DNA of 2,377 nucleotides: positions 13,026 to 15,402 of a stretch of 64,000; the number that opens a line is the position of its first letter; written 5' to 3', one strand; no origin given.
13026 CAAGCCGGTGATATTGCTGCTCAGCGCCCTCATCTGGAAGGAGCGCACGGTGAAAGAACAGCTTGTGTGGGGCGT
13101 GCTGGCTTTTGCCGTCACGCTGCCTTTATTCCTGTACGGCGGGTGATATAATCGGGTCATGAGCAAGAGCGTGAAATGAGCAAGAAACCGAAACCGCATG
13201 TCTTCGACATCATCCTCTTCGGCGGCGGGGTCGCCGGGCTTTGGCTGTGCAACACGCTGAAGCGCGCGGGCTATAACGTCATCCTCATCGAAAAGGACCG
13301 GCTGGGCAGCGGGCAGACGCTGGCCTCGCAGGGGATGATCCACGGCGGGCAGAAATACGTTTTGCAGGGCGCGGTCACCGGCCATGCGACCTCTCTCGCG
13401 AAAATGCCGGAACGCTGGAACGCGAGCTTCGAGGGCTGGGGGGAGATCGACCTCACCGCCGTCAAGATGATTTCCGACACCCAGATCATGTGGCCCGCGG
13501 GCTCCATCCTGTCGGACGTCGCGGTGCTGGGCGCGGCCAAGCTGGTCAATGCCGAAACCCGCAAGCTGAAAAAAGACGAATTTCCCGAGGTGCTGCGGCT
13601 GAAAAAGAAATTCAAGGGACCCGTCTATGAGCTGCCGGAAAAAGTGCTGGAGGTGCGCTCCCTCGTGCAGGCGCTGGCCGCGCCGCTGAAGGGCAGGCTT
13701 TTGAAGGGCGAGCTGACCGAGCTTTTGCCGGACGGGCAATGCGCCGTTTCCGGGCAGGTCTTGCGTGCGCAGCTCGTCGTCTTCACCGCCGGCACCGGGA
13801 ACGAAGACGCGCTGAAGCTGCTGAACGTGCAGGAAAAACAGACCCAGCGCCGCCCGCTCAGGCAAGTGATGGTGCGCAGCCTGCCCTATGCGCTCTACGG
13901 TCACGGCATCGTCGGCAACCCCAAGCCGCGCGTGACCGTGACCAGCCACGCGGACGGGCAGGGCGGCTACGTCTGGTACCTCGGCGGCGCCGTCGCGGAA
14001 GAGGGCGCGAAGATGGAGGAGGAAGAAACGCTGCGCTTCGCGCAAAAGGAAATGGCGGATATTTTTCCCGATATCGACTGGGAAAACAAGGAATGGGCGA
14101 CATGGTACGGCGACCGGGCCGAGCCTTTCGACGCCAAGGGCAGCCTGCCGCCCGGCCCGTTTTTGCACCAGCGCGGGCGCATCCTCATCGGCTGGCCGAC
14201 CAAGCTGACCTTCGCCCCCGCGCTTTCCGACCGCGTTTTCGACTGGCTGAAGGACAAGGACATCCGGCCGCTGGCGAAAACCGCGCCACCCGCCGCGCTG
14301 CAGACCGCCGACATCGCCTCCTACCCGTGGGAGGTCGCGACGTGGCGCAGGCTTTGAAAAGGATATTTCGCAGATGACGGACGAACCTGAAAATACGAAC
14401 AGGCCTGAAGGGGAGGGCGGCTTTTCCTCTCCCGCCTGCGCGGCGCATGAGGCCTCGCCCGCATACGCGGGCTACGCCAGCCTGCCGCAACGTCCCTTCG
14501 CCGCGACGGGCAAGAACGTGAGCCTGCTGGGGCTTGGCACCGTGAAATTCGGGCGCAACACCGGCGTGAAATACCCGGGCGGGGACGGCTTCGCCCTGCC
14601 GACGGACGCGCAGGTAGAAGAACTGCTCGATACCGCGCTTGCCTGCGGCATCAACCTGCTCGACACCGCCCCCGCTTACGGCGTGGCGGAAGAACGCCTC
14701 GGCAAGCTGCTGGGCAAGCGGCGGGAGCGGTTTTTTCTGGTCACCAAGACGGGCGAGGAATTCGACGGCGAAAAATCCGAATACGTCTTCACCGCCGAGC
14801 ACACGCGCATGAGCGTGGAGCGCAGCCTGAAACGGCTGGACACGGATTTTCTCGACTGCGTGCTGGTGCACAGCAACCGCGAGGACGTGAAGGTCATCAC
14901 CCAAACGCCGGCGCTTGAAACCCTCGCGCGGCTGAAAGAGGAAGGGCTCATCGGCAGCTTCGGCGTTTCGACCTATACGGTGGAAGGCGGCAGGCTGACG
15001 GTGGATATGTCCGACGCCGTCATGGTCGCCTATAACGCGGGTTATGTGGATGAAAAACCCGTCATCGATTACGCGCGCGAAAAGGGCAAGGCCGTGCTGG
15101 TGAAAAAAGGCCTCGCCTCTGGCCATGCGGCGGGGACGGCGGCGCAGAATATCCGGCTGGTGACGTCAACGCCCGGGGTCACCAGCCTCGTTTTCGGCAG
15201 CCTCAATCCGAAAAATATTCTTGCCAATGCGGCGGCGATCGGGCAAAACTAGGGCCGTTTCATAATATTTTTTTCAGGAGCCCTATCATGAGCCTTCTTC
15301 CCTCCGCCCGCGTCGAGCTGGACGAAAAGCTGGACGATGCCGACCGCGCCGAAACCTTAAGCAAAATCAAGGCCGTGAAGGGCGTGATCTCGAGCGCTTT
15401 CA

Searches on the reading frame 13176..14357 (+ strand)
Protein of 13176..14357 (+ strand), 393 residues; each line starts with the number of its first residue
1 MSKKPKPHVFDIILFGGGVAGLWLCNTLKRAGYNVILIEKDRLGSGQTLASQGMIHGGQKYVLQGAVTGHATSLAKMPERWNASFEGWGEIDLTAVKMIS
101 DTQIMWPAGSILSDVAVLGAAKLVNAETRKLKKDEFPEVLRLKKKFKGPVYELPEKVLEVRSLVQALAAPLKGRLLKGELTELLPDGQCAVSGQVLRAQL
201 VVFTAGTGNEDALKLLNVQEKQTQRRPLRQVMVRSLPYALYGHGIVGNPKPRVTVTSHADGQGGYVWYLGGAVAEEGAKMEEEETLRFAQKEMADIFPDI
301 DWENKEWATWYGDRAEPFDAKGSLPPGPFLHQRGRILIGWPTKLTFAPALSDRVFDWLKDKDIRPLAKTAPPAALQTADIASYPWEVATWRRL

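Call 47: search_protein_families(library=pfam, proteins=[window:13176-14357:+], max_evalue=0.001)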
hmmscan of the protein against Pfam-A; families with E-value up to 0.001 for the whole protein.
window:13176-14357:+ (393 aa): 2 families
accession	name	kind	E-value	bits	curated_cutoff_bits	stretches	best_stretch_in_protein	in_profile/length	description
PF01266.30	DAO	-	4.3e-18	66.4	27.9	1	11-319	1-315/353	FAD dependent oxidoreductase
PF00890.30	FAD_binding_2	-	1.9e-05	24.5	20.4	1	11-56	1-46/414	FAD binding domain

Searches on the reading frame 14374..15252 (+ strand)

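Call 47: search_protein_families(library=pfam, proteins=[window:14374-15252:+], max_evalue=0.001)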
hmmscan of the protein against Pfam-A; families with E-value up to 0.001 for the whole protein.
window:14374-15252:+ (292 aa): 1 family
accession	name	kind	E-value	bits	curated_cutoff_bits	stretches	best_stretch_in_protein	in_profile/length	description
PF00248.27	Aldo_ket_red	-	6.4e-30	104.7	24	1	52-262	2-207/291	Aldo/keto reductase family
